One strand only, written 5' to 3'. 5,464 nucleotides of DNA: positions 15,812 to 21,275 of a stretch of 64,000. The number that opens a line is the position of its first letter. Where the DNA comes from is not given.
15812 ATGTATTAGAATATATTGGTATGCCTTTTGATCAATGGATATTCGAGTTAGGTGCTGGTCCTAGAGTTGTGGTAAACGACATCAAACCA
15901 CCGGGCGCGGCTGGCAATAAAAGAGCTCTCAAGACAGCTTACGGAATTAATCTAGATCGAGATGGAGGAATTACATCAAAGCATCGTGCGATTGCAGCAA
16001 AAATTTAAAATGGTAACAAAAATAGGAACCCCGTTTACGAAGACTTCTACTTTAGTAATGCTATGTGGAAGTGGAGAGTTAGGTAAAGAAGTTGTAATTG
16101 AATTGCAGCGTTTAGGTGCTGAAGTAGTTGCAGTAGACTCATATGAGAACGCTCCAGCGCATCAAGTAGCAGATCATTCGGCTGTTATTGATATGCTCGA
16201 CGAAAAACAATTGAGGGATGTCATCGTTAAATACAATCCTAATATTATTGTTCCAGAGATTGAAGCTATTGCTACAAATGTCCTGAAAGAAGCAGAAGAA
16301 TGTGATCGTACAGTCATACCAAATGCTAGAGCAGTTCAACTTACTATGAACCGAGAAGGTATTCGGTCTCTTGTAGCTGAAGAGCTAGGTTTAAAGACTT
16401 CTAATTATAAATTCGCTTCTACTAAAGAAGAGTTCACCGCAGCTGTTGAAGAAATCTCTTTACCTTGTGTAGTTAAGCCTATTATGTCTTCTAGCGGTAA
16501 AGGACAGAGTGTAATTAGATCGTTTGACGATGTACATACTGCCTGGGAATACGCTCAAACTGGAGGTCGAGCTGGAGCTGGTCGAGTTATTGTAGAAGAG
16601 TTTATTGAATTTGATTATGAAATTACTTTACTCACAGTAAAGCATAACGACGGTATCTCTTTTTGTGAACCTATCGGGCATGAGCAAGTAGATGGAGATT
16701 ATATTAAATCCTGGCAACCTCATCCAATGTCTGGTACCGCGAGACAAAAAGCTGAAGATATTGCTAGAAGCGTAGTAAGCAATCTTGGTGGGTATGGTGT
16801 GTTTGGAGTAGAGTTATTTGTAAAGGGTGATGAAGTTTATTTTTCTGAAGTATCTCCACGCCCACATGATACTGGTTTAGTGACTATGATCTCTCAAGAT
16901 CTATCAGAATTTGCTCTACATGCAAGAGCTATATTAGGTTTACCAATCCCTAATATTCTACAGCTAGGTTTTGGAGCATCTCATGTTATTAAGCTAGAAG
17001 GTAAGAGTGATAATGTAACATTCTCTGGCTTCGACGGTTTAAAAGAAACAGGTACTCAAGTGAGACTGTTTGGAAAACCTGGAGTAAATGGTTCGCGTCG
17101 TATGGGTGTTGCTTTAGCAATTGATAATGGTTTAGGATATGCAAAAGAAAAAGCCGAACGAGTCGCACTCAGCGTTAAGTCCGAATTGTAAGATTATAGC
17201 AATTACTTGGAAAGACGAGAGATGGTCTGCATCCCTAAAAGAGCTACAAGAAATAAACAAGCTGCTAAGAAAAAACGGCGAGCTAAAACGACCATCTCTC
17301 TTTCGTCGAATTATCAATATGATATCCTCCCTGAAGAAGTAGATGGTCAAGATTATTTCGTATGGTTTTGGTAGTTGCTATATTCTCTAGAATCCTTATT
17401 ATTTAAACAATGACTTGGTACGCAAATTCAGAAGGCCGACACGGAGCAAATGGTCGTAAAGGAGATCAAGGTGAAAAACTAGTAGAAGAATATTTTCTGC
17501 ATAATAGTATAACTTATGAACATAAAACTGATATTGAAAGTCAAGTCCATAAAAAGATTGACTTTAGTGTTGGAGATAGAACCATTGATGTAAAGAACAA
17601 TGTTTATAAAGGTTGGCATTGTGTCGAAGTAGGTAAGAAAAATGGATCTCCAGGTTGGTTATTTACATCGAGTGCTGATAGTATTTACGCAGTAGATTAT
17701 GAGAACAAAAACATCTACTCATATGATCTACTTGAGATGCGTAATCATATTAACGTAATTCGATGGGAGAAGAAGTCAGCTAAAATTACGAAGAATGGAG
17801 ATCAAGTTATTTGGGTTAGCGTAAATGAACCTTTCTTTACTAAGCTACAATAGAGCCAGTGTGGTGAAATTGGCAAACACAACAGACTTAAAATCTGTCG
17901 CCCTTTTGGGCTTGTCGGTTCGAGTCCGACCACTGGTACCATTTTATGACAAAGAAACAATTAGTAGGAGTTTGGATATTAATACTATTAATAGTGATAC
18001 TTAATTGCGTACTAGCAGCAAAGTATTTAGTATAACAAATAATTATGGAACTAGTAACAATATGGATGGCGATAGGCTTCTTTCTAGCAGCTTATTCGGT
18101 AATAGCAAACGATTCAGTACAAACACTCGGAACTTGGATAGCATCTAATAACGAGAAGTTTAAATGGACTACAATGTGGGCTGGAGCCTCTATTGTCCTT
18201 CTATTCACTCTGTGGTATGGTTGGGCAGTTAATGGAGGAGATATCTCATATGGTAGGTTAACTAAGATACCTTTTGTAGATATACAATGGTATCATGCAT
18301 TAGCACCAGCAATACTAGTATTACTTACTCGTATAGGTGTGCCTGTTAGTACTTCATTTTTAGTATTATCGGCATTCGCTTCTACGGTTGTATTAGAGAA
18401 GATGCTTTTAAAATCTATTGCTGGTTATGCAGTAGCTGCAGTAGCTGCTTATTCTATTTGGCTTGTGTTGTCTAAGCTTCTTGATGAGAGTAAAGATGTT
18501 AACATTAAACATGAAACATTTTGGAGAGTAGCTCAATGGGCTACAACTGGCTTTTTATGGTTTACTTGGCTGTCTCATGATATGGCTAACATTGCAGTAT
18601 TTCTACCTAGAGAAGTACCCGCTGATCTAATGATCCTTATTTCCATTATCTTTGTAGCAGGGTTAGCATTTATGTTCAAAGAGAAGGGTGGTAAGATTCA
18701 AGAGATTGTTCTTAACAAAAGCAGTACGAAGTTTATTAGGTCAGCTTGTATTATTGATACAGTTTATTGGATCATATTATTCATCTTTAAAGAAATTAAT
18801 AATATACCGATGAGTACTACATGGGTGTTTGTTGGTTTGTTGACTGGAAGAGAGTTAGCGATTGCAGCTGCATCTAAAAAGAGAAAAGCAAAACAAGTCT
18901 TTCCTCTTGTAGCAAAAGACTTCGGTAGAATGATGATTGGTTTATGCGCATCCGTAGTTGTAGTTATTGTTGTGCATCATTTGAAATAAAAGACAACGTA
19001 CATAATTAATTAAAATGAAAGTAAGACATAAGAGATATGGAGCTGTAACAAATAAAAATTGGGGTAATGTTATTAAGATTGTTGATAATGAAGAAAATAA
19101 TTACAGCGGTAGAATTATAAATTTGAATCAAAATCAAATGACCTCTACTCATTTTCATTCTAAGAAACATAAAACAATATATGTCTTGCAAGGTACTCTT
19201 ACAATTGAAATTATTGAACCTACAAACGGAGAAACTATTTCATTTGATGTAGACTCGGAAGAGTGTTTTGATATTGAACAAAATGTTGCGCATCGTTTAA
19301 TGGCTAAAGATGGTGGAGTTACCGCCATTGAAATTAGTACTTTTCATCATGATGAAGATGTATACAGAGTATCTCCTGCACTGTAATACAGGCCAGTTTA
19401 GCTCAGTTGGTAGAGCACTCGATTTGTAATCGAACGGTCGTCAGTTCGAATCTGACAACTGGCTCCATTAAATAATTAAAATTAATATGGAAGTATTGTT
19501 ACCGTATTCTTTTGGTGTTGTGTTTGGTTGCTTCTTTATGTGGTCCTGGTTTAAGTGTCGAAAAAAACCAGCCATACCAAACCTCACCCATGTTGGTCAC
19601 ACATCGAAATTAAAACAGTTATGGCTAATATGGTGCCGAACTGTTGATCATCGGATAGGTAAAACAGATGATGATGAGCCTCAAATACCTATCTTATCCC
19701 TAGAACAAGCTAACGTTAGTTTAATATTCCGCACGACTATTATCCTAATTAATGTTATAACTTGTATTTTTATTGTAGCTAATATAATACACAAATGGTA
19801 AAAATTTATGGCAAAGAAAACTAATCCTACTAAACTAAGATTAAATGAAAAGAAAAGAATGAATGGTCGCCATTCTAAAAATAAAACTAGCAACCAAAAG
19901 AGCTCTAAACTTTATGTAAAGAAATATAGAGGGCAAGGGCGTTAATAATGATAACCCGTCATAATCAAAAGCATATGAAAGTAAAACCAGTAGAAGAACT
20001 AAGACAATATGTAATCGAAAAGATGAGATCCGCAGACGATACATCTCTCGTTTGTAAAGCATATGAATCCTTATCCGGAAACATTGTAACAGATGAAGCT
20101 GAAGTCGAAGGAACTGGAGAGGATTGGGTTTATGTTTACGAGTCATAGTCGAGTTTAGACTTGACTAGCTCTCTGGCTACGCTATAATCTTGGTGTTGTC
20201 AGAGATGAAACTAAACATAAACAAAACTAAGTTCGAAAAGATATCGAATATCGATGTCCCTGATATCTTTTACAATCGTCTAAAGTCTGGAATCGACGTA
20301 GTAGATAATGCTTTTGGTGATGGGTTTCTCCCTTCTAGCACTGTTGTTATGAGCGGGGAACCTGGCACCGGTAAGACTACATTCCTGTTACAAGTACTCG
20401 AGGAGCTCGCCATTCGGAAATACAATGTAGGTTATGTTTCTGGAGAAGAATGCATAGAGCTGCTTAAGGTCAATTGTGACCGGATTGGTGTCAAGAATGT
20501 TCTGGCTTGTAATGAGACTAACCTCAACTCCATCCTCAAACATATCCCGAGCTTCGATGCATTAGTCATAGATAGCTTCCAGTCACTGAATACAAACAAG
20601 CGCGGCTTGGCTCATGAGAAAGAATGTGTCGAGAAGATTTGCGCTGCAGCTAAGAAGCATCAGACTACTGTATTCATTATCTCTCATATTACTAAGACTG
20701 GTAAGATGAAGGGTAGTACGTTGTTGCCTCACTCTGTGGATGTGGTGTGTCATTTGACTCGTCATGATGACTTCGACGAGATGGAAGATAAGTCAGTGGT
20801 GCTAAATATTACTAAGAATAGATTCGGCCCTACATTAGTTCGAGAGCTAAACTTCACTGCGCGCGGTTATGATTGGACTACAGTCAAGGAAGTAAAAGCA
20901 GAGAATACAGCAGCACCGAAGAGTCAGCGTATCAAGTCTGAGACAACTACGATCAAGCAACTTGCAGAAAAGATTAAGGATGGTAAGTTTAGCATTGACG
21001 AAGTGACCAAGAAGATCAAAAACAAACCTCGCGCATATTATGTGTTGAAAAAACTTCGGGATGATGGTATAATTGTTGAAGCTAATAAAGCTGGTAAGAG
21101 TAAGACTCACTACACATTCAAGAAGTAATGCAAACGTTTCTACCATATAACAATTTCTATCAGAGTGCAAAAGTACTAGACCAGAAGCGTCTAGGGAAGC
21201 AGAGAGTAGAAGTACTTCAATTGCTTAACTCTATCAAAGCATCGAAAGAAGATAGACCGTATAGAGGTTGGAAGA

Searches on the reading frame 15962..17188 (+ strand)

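Call 9: search_protein_families(library=phrogs, proteins=[window:15962-17188:+], max_evalue=0.001)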
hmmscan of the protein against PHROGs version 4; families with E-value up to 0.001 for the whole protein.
window:15962-17188:+ (409 aa): 0 families

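Call 20: search_protein_families(library=pfam, proteins=[window:15962-17188:+], max_evalue=0.001)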
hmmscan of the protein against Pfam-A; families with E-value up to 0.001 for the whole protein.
window:15962-17188:+ (409 aa): 9 families
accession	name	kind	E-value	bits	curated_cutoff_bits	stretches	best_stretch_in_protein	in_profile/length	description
PF02222.28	ATP-grasp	-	6.3e-59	199.1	27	1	139-317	3-179/179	ATP-grasp domain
PF21244.3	PurT_C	-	1.2e-19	70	26.7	1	338-405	1-68/68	PurT, C-terminal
PF22660.2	RS_preATP-grasp-like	-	5.2e-11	43.2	27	1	34-127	6-96/98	Ribonucleotide synthetase preATP-grasp domain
PF02655.19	ATP-grasp_3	-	4.1e-09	37.2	23.2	1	162-302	27-158/160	ATP-grasp domain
PF07478.18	Dala_Dala_lig_C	-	1.9e-07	31.2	24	1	151-302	21-177/204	D-ala D-ala ligase C-terminus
PF02786.22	CPSase_L_D2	-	2.1e-07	31.1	19.8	1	148-300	20-179/211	Carbamoyl-phosphate synthase L chain, ATP binding domain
PF01071.24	GARS_A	-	1e-06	29.1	27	1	140-233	11-106/194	Phosphoribosylglycinamide synthetase, ATP-grasp (A) domain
PF21360.3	PylC-like_N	-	5.8e-05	23.6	27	1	45-112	13-85/96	PylC-like, N-terminal domain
PF01370.27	Epimerase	-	0.00028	20.8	20.9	0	36-118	6-92/240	NAD dependent epimerase/dehydratase family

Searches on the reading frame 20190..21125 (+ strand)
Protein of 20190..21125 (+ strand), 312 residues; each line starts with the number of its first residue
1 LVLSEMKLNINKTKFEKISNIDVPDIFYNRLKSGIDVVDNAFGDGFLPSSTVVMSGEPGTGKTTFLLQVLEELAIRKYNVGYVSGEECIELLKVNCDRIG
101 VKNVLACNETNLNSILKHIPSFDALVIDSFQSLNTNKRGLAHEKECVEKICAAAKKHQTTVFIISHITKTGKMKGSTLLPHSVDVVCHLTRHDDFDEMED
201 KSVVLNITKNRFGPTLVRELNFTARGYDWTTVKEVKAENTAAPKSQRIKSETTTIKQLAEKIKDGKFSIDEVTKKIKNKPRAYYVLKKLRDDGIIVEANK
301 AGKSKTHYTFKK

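Call 9: search_protein_families(library=phrogs, proteins=[window:20190-21125:+], max_evalue=0.001)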
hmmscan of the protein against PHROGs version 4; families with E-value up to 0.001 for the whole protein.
window:20190-21125:+ (312 aa): 7 families
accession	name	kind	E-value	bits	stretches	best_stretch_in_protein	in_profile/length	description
phrog_26214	-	unknown function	3.8e-23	82.8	1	8-215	16-224/420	-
phrog_19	-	DNA, RNA and nucleotide metabolism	1.1e-18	68.5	2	29-87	333-391/621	DnaB-like replicative helicase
phrog_239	-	DNA, RNA and nucleotide metabolism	5.1e-16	59.8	2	124-234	471-601/801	DNA primase/helicase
phrog_6891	-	other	4.9e-10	40.5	1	37-265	30-249/310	ATPase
phrog_243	-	DNA, RNA and nucleotide metabolism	2e-06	28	0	123-214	144-245/273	DnaB-like replicative helicase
phrog_5482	-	unknown function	0.0001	22.2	0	123-185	165-230/341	-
phrog_124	-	DNA, RNA and nucleotide metabolism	0.00081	19.9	0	51-133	45-120/382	Sak4-like ssDNA annealing protein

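Call 30: search_dna_similar(query=window:20190-21125:+, collection=phages, mode=protein, max_rows=12)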
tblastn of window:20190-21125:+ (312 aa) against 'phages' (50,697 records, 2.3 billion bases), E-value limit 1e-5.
Records with a match: 31; places in all: 31; records where one place covers at least 80% of the query: 0.
Best place of each record, by identity: <60% 31.
By first word of the organism name: Bacteriophage 16; Listeria 6; Salmonella 3; Enterococcus 2; Acinetobacter 2; Staphylococcus 1; uncultured 1.
By host as written in the record: - 20; Listeria monocytogenes 6; Homo sapiens 2; Enterococcus faecalis 1; Staphylococcus aureus 1; Salmonella enterica subsp. enterica serovar Kentucky 1.
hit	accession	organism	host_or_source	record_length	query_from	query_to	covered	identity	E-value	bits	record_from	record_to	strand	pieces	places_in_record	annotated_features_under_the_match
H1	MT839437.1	Bacteriophage sp.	human fecal samples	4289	17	215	64%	34.6%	4e-22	102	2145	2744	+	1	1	record has no annotation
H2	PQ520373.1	Enterococcus phage IME_EF3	-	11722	4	215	68%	32.3%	4e-23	105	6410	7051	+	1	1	record has no annotation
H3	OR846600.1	Enterococcus phage Efs 1-1-1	Enterococcus faecalis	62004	4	215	68%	32.3%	5e-23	105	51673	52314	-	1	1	record has no annotation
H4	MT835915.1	Bacteriophage sp.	human fecal samples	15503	8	215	67%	32.3%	6e-20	96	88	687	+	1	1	record has no annotation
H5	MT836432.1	Bacteriophage sp.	human fecal samples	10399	3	215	68%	31.0%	4e-19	94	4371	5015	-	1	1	record has no annotation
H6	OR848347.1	Listeria phage LM 4-14-1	Listeria monocytogenes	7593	30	215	60%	34.8%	4e-24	108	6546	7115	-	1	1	record has no annotation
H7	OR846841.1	Listeria phage LM 4-11-1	Listeria monocytogenes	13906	30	215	60%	34.8%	4e-24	108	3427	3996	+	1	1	record has no annotation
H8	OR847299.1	Listeria phage LM 4-11-1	Listeria monocytogenes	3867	30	215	60%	34.2%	9e-24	107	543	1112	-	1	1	record has no annotation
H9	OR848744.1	Listeria phage LM 4-14-1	Listeria monocytogenes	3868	30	215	60%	34.2%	9e-24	107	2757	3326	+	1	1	record has no annotation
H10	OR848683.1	Listeria phage LM 4-14-1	Listeria monocytogenes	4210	30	215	60%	34.2%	1e-23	106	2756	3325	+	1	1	record has no annotation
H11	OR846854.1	Listeria phage LM 4-11-1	Listeria monocytogenes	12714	30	215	60%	34.2%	1e-23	106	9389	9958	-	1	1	record has no annotation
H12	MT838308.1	Bacteriophage sp.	human fecal samples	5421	14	215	65%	31.5%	6e-20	96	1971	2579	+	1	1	record has no annotation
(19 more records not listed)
